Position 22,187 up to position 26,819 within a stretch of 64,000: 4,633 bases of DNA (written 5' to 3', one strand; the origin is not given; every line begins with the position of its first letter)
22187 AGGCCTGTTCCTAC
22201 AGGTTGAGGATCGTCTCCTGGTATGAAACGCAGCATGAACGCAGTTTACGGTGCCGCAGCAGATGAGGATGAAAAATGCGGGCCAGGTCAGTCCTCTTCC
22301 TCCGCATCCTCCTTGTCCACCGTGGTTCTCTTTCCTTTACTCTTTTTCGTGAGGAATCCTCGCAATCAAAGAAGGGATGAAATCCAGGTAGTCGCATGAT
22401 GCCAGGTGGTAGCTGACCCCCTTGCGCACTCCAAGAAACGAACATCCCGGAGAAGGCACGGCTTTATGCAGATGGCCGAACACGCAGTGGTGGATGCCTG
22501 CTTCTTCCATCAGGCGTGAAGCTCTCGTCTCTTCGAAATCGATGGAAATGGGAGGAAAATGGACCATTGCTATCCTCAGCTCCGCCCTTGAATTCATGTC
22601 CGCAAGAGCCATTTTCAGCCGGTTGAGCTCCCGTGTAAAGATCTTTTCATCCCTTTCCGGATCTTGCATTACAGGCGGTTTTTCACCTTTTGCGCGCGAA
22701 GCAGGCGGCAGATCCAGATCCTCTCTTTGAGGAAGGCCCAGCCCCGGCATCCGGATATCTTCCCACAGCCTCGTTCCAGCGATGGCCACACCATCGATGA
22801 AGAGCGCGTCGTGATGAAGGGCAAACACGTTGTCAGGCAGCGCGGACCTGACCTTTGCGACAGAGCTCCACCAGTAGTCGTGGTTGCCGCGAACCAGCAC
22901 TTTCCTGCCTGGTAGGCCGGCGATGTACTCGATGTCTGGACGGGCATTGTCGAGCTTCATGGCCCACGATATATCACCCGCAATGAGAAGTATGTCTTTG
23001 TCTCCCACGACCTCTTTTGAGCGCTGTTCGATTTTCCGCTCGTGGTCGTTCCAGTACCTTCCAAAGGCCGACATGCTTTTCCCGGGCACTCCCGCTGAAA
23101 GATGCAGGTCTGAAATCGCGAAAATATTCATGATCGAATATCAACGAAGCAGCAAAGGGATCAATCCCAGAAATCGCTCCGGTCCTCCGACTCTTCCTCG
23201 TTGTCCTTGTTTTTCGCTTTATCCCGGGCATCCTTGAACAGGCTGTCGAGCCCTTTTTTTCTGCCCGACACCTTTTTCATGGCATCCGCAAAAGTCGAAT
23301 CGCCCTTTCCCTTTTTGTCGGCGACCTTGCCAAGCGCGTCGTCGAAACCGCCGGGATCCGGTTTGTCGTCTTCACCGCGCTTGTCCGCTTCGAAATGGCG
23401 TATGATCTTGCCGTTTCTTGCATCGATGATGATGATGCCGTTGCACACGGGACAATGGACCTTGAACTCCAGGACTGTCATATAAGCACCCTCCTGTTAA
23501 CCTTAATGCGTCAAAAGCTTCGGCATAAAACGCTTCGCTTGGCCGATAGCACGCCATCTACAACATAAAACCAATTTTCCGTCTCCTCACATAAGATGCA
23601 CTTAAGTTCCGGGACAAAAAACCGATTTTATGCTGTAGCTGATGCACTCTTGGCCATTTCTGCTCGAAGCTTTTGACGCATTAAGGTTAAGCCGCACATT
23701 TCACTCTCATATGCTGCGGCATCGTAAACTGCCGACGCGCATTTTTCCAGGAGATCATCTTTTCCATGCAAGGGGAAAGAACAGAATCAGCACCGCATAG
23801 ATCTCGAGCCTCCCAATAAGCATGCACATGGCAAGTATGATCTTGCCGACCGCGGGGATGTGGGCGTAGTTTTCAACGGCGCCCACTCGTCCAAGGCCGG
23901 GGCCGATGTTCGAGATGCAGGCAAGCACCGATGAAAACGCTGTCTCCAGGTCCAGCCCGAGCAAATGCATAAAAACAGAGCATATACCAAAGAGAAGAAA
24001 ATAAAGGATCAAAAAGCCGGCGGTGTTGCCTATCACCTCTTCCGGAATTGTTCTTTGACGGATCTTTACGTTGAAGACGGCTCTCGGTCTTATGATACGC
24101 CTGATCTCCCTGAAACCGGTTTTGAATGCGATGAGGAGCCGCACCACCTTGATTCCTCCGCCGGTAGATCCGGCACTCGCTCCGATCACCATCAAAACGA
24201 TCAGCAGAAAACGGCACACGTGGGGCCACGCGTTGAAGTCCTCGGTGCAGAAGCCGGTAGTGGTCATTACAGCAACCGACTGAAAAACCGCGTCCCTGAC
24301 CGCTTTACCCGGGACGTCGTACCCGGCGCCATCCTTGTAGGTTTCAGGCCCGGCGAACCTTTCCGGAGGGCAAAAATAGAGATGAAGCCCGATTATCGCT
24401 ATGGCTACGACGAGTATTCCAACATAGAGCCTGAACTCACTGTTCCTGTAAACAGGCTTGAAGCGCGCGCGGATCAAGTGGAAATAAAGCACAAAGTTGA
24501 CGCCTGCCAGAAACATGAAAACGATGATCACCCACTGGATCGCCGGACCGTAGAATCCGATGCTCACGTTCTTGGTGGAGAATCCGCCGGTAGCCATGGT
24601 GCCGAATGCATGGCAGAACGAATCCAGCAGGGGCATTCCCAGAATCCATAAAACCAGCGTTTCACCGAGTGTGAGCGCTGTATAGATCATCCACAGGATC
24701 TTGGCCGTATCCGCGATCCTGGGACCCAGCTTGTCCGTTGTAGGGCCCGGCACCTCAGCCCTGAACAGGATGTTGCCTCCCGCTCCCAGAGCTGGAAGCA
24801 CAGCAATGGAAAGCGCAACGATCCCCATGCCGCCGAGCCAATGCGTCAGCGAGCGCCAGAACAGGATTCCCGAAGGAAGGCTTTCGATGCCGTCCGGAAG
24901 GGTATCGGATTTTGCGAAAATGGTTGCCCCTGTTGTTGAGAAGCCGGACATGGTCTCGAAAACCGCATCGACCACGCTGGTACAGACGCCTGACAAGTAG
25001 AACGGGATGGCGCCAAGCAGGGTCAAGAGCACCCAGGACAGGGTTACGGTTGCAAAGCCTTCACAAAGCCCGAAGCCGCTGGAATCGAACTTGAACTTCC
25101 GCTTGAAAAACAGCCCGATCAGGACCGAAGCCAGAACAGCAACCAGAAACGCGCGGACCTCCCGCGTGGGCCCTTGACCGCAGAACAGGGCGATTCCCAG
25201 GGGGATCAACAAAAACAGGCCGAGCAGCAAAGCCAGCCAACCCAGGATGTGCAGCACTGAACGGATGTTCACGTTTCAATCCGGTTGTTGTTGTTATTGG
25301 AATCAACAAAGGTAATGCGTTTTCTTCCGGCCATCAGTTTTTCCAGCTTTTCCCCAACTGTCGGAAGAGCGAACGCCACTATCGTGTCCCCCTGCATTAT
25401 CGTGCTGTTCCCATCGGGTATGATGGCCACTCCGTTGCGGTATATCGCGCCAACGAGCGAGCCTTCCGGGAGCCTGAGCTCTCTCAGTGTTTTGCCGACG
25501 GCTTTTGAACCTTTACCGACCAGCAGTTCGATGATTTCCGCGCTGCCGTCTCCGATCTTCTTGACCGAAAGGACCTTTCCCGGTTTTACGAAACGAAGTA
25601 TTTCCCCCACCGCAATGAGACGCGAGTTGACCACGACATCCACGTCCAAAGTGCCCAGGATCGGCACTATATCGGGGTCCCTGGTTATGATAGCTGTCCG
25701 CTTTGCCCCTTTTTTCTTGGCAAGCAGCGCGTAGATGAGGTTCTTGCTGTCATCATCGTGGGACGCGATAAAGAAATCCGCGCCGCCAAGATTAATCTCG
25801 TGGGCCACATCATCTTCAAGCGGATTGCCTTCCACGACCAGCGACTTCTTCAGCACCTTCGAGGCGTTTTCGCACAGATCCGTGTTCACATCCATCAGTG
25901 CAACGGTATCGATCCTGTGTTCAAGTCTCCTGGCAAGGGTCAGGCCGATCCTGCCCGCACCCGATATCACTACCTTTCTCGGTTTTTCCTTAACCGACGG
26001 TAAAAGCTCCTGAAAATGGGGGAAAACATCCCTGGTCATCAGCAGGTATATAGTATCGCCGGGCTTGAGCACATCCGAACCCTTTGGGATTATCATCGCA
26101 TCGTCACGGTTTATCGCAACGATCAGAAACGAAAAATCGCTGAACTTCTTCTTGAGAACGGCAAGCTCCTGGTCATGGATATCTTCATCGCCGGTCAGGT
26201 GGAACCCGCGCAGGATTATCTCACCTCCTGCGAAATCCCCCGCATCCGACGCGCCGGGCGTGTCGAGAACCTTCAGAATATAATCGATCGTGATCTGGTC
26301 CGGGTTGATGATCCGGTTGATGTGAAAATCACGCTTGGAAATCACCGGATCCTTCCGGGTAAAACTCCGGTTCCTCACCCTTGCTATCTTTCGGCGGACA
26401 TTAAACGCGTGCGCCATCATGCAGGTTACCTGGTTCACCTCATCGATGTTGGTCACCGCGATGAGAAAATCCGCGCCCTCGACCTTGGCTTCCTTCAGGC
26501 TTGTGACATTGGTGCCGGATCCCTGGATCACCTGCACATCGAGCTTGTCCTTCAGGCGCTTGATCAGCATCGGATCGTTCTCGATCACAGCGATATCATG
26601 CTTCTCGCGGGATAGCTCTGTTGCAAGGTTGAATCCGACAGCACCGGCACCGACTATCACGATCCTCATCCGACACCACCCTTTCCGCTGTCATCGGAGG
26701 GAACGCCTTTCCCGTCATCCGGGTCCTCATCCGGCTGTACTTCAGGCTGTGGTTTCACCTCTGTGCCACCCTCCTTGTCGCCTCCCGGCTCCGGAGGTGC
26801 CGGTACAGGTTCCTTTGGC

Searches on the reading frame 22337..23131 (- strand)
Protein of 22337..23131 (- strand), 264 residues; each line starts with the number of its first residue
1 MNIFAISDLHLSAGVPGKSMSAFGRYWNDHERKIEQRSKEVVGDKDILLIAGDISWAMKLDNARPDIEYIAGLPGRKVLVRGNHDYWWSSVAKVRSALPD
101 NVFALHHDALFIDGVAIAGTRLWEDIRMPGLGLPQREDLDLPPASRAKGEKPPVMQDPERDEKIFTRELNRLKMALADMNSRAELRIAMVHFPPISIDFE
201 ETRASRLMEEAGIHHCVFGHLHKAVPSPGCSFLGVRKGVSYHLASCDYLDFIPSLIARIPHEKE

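Call 38: search_protein_families(library=pfam, proteins=[window:22337-23131:-], max_evalue=0.0001)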
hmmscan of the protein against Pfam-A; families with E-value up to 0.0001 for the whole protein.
window:22337-23131:- (264 aa): 2 families
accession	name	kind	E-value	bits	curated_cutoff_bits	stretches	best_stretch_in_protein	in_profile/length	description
PF00149.33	Metallophos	-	9.3e-13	49.5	21.5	1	1-223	1-190/191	Calcineurin-like phosphoesterase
PF12850.12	Metallophos_2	-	3.9e-06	27.4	27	0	1-101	1-74/154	Calcineurin-like phosphoesterase superfamily domain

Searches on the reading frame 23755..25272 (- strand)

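Call 38: search_protein_families(library=pfam, proteins=[window:23755-25272:-], max_evalue=0.0001)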
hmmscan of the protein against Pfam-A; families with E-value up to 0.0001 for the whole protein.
window:23755-25272:- (505 aa): 1 family
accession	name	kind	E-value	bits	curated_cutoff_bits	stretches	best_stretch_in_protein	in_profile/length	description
PF02386.22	TrkH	-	2.4e-64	218.1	27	1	66-499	29-491/502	Cation transport protein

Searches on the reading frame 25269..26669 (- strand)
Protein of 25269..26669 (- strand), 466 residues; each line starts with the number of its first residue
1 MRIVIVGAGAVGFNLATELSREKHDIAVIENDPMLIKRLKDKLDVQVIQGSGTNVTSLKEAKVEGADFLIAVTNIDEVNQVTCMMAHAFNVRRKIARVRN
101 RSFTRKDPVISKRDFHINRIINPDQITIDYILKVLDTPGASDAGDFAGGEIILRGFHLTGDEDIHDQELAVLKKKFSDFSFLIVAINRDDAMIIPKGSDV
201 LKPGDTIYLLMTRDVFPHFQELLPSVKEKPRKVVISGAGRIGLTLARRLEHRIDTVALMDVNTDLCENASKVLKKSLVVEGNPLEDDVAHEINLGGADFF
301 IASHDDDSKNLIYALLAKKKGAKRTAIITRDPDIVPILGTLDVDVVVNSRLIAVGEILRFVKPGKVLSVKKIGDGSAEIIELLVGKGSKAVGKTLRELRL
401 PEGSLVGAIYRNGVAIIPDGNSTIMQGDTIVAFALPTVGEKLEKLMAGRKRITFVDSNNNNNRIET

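Call 38: search_protein_families(library=pfam, proteins=[window:25269-26669:-], max_evalue=0.0001)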
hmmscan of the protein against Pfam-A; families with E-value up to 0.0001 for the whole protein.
window:25269-26669:- (466 aa): 13 families
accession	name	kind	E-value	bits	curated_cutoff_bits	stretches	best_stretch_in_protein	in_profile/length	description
PF02254.24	TrkA_N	-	8e-41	139.4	23.8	2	3-105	1-103/116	TrkA-N domain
PF02080.26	TrkA_C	-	1.3e-23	83.1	27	2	380-446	2-70/71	TrkA-C domain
PF13241.12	NAD_binding_7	-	1.1e-09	39.3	22.1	1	2-88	9-84/104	Putative NAD(P)-binding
PF00070.33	Pyr_redox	-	1.2e-07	32.6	22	0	2-42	1-40/82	Pyridine nucleotide-disulphide oxidoreductase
PF07992.20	Pyr_redox_2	-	1.3e-07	31.8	26.1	0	2-37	2-38/291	Pyridine nucleotide-disulphide oxidoreductase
PF01266.30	DAO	-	1.7e-07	31.5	27.9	0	2-32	1-31/353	FAD dependent oxidoreductase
PF02558.23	ApbA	-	4.8e-06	26.7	22.2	0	3-53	1-51/150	Ketopantoate reductase PanE/ApbA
PF03721.20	UDPG_MGDP_dh_N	-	6.8e-06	26.2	27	0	1-42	1-42/187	UDP-glucose/GDP-mannose dehydrogenase family, NAD binding domain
PF13450.12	NAD_binding_8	-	7.1e-06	26.7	21.9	0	5-33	1-29/68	NAD(P)-binding Rossmann-like domain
PF03435.24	Sacchrp_dh_NADP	-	1.3e-05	25.9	25.1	0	3-72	1-75/129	Saccharopine dehydrogenase NADP binding domain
PF03807.23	F420_oxidored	-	1.9e-05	25.6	21.6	0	2-51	1-52/94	NADP oxidoreductase coenzyme F420-dependent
PF01210.29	NAD_Gly3P_dh_N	-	2.5e-05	24.7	23.1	0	3-63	2-53/158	NAD-dependent glycerol-3-phosphate dehydrogenase N-terminus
PF01262.27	AlaDh_PNT_C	-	3.4e-05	23.8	23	0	2-73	30-100/214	Alanine dehydrogenase/PNT, C-terminal domain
